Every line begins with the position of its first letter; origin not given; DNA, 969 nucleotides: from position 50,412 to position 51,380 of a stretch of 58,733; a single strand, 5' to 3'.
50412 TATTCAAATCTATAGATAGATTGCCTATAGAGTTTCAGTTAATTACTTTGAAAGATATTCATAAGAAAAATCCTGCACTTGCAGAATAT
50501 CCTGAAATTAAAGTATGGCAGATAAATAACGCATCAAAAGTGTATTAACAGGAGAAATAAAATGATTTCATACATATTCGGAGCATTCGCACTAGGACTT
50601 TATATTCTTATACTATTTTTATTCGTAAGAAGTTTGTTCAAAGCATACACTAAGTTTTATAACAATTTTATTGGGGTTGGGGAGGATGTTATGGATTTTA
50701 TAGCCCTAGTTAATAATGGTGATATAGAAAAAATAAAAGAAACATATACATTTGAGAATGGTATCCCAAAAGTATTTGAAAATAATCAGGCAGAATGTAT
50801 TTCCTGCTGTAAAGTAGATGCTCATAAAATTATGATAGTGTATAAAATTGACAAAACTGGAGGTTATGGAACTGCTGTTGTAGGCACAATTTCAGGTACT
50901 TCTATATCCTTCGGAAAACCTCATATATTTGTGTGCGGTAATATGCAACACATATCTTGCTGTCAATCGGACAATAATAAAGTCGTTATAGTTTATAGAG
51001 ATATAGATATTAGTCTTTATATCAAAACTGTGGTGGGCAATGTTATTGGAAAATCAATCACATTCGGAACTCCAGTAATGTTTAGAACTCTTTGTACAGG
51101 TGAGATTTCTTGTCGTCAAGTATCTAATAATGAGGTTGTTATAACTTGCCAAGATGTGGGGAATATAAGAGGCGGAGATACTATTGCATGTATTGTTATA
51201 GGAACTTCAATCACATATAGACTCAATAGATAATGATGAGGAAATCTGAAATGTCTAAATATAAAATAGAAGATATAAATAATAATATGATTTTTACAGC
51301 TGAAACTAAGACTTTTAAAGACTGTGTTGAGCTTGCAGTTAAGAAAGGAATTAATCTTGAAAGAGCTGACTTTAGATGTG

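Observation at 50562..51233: Membrane-anchored three-repeat paralogue of the tail-fibre propeller, encoded among middle genes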

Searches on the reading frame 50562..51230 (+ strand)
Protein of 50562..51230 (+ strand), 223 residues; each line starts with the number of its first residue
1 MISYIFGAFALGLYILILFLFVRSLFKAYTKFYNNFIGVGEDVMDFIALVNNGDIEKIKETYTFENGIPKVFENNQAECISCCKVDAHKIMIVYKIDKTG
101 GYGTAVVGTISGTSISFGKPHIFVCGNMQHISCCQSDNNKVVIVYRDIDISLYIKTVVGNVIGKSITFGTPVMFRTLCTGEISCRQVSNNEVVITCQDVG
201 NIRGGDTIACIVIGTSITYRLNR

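Call 8: search_protein_families(library=pfam, proteins=[window:50562-51230:+], max_evalue=0.1)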
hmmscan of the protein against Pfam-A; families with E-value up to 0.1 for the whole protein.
window:50562-51230:+ (223 aa): 0 families

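Call 9: search_protein_families(library=phrogs, proteins=[window:50562-51230:+], max_evalue=0.01)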
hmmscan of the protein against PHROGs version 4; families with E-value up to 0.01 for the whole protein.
window:50562-51230:+ (223 aa): 0 families

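Call 11: search_dna_similar(query=window:50562-51230:+, collection=phages, mode=protein, max_rows=40)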
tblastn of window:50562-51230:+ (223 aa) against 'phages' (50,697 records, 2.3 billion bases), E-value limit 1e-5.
No match.

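Call 12: find_homologous_proteins(query=window:50562-51230:+, max_evalue=0.001)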
Query window:50562-51230:+ (223 aa): 55 proteins with E <= 0.001 among 213 candidates.
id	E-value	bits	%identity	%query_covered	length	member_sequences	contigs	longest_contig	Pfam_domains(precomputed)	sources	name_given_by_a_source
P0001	3.9e-143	493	100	100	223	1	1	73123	-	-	-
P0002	9.0e-51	191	37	82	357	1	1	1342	-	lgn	-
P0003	7.8e-43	165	43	69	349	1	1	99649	PF18050.7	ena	-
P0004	5.5e-41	159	41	69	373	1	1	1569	-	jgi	-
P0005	1.2e-40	158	36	68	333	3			-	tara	tara:strand:+ start:587 stop:1588 length:1002 start_codon:yes stop_codon:yes gene_type:complete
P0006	1.6e-39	154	40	60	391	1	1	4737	PF18050.7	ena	-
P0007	7.3e-36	142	38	82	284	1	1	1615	-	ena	-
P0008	4.7e-35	139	36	69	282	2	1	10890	-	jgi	jgi:hypothetical protein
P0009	1.5e-34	138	37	52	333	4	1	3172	PF18050.7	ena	-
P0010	1.6e-34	138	39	48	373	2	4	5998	PF18050.7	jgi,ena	jgi:hypothetical protein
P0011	3.1e-34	137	40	69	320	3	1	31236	PF18050.7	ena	-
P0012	1.8e-33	134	41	70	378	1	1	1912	PF18050.7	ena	-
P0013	4.1e-33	133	44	53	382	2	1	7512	-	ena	-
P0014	1.1e-32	132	41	69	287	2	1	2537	-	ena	-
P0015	3.9e-32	130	40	59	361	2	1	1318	PF18050.7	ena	-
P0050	3.8e-7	48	37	48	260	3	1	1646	PF25680.2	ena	-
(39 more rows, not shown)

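Call 14: find_encoding_contigs(protein=P0001, flank=10000, max_places=6)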
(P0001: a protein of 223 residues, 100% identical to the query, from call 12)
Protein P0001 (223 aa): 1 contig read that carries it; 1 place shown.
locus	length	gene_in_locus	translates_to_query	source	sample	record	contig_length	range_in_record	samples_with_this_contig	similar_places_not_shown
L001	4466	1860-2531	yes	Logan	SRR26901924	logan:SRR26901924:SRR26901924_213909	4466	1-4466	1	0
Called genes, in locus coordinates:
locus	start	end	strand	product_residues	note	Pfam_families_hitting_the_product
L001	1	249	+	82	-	?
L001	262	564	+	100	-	-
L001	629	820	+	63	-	-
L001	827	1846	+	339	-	-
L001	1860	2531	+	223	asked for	-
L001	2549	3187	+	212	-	-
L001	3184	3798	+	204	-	-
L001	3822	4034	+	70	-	-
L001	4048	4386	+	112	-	-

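Call 15: search_protein_families(library=pfam, proteins=[P0003, P0006, P0011, P0050, P0002], max_evalue=0.01)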
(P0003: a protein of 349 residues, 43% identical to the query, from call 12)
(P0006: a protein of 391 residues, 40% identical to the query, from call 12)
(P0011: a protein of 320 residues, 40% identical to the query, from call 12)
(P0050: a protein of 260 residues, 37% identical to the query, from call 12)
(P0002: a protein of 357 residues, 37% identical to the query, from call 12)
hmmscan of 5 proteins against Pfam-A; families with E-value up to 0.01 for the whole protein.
P0003 (349 aa): 2 families
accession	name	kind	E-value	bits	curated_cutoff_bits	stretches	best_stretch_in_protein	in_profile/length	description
PF18050.6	Cyclophil_like2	-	7.4e-07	29.7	22.7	0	154-183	65-95/115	Cyclophilin-like family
PF07198.17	DUF1410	-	0.0048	17.7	25.5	0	156-180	4-29/61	Protein of unknown function (DUF1410)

P0006 (391 aa): 2 families
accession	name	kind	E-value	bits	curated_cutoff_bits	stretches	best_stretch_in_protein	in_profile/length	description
PF18050.6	Cyclophil_like2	-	1.3e-08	35.4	22.7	1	108-148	57-97/115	Cyclophilin-like family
PF05641.18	Agenet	-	0.00037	21.3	27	0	176-202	27-53/61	Agenet domain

P0011 (320 aa): 4 families
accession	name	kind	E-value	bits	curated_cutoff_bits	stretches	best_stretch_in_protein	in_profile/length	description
PF18050.6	Cyclophil_like2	-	4e-06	27.3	22.7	0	93-127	62-96/115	Cyclophilin-like family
PF05641.18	Agenet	-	0.00011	23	27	0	254-284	25-56/61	Agenet domain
PF23068.1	CUB_M02D8_5_7th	-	0.00052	20.7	28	0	232-272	63-103/114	M02D8_5-like, seventh CUB domain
PF00581.25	Rhodanese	-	0.0011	19.8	22.2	0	83-117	47-77/102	Rhodanese-like domain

P0050 (260 aa): 1 family
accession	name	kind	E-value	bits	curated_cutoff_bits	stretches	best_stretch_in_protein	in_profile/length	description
PF25680.1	Mom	-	4.5e-13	49.8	27.1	1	175-257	121-202/202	Mom protein family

P0002 (357 aa): 0 families

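Call 41: predict_structure(alignment_id=A1)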
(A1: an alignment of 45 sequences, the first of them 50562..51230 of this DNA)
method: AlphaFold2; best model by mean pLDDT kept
length: 223 residues; sequences in the alignment: 45
mean_pLDDT: 84.9   pTM: 0.72
mean pLDDT of the five models: 84.9, 82.7, 82.6, 81.7, 79.7
residues with pLDDT >= 90: 108; 70-90: 76; 50-70: 38; < 50: 1
segments of 3 or more residues with pLDDT < 50: none
pLDDT, mean of each block of 10 residues (from residue 1): 70 88 80 58 59 62 74 91 96 89 95 95 92 96 94 94 97 88 95 90 81 89 61
secondary structure, 60 per line:
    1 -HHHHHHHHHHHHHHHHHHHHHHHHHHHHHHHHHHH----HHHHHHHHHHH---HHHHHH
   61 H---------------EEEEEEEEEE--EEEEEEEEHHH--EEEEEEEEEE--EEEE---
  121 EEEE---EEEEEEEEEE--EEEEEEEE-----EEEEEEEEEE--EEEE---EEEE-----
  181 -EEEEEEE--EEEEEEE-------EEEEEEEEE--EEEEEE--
elements in order: H2-36 H41-51 H55-61 E77-86 E89-96 E102-111 E114-117 E121-124 E128-137 E140-147 E153-162 E165-168 E172-175 E182-188 E191-197 E205-213 E216-221
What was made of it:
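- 50562..51233 (+): Paralogue gene (223 aa plus stop): TM anchor, linker, neck-like segment and three propeller blades. AlphaFold2 mean pLDDT is 84.9, and most 10-residue blocks of the blades average 88-97 (call 41).
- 50565..50627 (+): Transmembrane helix, residues 2-22 (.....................). AlphaFold2 models a helix over residues 2-36 (call 41).
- On Beta-propeller fold: The AlphaFold2 model has three blades of four strands each (the second and third also show a short fifth strand), and most 10-residue blocks of the blades average pLDDT 88-97 (call 41).
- Checked: AlphaFold2 models residues 2-36 as one helix (call 41).
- The blade model is confident (call 41).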

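Call 44: fold_search(model_id=the predicted structure, library=pdb)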
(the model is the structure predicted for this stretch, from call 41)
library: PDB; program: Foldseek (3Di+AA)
matches with E <= 10: 931; with E <= 0.001: 0
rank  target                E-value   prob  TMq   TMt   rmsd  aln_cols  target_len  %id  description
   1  5mxc                  1.0e-03  1.00  0.42  0.32   5.5       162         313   12  Aleuria aurantia lectin (AAL) N224Q mutant in complex with alpha-methyl-L-fucoside (released 2017-12-20)
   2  9m8k_B                1.6e-03  1.00  0.41  0.29  11.1       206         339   10  cryo-EM structure of human TAS2R4 with oligopeptide (released 2026-03-18)
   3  2w20_A                2.1e-03  1.00  0.43  0.23   4.5       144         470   11  Structure of the catalytic domain of the native NanA sialidase from Streptococcus pneumoniae (released 2008-12-23)
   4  2ya7_A                2.2e-03  1.00  0.44  0.23   4.5       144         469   11  Crystal structure of Streptococcus pneumoniae NanA (TIGR4) in complex with Zanamivir (released 2011-04-27)
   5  8uws_B                2.2e-03  1.00  0.40  0.20   5.5       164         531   11  Cryo-EM structure of an Enterobacter GH43 Beta-Xylosidase: EcXyl43 (released 2024-05-15)
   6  8wc4_B                2.2e-03  1.00  0.41  0.30  10.6       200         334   10  Cryo-EM structure of the ZH8651-bound mTAAR1-Gs complex (released 2023-12-27)
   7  7a54_A                2.6e-03  1.00  0.43  0.22   7.7       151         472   12  Two copies of the catalytic domain of NanA sialidase from Streptococcus pneumoniae juxtaposed in the P212121 space gro (released 2020-11-18)
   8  8uws_C                2.8e-03  1.00  0.40  0.20   7.3       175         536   11  Cryo-EM structure of an Enterobacter GH43 Beta-Xylosidase: EcXyl43 (released 2024-05-15)
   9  2w20_B                2.9e-03  1.00  0.44  0.23   4.4       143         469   10  Structure of the catalytic domain of the native NanA sialidase from Streptococcus pneumoniae (released 2008-12-23)
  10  2w38                  2.9e-03  1.00  0.45  0.26   5.2       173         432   10  Crystal structure of the pseudaminidase from Pseudomonas aeruginosa (released 2008-12-23)
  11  8wc6_B                3.1e-03  1.00  0.41  0.29  10.1       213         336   12  Cryo-EM structure of the PEA-bound mTAAR1-Gs complex (released 2023-12-27)
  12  2ya7_B                3.2e-03  1.00  0.44  0.23   4.4       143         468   10  Crystal structure of Streptococcus pneumoniae NanA (TIGR4) in complex with Zanamivir (released 2011-04-27)
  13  8e9b_C                3.2e-03  1.00  0.40  0.27   4.7       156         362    5  Cryo-EM structure of S. pombe Arp2/3 complex in the branch junction (released 2023-02-01)
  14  8uws_A                3.2e-03  1.00  0.39  0.20   5.8       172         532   12  Cryo-EM structure of an Enterobacter GH43 Beta-Xylosidase: EcXyl43 (released 2024-05-15)
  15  3h71_A                3.4e-03  1.00  0.44  0.23   4.4       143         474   10  Crystal structure of Streptococcus pneumoniae D39 neuraminidase A precursor (NanA) (released 2009-05-12)
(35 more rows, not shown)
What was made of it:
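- Closest known: Oligomeric partial-propeller lectins. Same: AAL is the top PDB fold match (call 44).
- Propellers are common protein-interaction platforms, and the Foldseek matches include G-beta, Arp2/3 and kelch proteins (call 44).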

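Call 50: search_protein_representatives(protein=window:50562-51230:+)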
Query: 223 residues. Proteins with E-value up to 0.001 (for the whole library): 3629; up to 1e-10: 2333; up to 1e-30: 668. The best 150 are listed.
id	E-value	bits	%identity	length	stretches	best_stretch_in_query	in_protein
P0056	5.2e-214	722.7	45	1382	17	70-201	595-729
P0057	5.3e-144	493.8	35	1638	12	70-201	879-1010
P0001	1.2e-143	492.6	100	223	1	1-223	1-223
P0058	1.9e-132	456.0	33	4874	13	80-220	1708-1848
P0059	1.9e-123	426.6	46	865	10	66-199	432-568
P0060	9.7e-121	417.8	36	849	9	44-201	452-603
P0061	6.8e-118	408.5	45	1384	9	49-202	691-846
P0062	1.1e-105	368.5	43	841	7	87-201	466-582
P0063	1.3e-100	351.9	44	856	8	34-201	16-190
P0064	2.3e-99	347.9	46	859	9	71-202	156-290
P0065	3.5e-99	347.3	40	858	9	40-201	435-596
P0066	9.9e-99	345.8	31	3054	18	90-206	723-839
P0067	2.9e-98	344.3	41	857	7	88-209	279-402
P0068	2.7e-94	331.3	41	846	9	59-197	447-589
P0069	5.0e-94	330.4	41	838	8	46-194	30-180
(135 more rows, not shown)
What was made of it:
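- Tried and rejected: All of the top 150 are long fibres apart from the query itself (call 50).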

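Call 55: find_related_loci(query=window:50562-51230:+, collection=metagenome_contigs, flank=8000)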
Query window:50562-51230:+ (223 aa) in metagenome_contigs; peptide patterns used: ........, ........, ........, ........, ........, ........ (x = any residue, [..] = any of these).
94 stretches matched a pattern, but none encodes a relative of the query by tblastn (E <= 1e-3).

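Call 68: fold_search(model_id=the predicted structure, library=viral)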
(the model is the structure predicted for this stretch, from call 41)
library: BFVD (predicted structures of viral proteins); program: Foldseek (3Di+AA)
matches with E <= 10: 804; with E <= 0.001: 18
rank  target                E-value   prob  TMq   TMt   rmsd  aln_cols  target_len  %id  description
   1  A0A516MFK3            3.3e-09  1.00  0.64  0.31   2.1       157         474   36  (no name in the UniProt tables at hand)
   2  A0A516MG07            8.2e-09  1.00  0.62  0.17   2.5       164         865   35  (no name in the UniProt tables at hand)
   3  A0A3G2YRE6            4.7e-06  1.00  0.56  0.25   2.5       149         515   19  Uncharacterized protein [Lentibacter phage vB_LenP_ICBM2]
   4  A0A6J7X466            1.8e-05  1.00  0.51  0.15   4.3       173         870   15  Uncharacterized protein [uncultured Caudovirales phage]
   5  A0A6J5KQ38            1.9e-05  1.00  0.53  0.21   3.5       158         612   16  Uncharacterized protein [uncultured Caudovirales phage]
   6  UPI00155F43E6         5.0e-05  1.00  0.51  0.13   8.9       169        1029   18  (no name look-up for this kind of identifier)
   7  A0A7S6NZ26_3          5.5e-05  1.00  0.48  0.10   4.1       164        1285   15  (no name in the UniProt tables at hand)
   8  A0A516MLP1            6.1e-05  1.00  0.53  0.18   5.5       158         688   13  (no name in the UniProt tables at hand)
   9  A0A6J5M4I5            1.4e-04  1.00  0.51  0.16   3.9       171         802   16  Uncharacterized protein [uncultured Caudovirales phage]
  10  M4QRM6                1.5e-04  1.00  0.49  0.11   4.4       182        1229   16  (no name in the UniProt tables at hand)
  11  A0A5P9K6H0            2.2e-04  1.00  0.36  0.19   9.2       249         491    9  Putative transmembrane protein [Serpentovirinae sp.]
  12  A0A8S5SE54            3.3e-04  1.00  0.32  0.20   7.9       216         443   12  Uncharacterized protein [Caudovirales sp. ctrNG92]
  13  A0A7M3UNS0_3          3.5e-04  1.00  0.48  0.11   4.7       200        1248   14  LamG-like jellyroll fold domain-containing protein [Pyramimonas orientalis virus]
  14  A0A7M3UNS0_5          5.3e-04  1.00  0.48  0.10   3.6       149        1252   16  LamG-like jellyroll fold domain-containing protein [Pyramimonas orientalis virus]
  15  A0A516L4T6            5.6e-04  1.00  0.52  0.26   5.0       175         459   15  (no name in the UniProt tables at hand)
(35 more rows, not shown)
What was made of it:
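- On Beta-propeller fold: All top Foldseek matches are propellers (calls 44, 68).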

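Call 69: find_related_loci(query=window:50562-51230:+, collection=genome_contigs, flank=5000)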
Query window:50562-51230:+ (223 aa) in genome_contigs; peptide patterns used: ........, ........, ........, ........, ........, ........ (x = any residue, [..] = any of these).
47 stretches matched a pattern, but none encodes a relative of the query by tblastn (E <= 1e-3).
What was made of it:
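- Tried and rejected: Peptide scans of JGI metagenome contigs and of GTDB genomes gave nothing (calls 55, 69).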
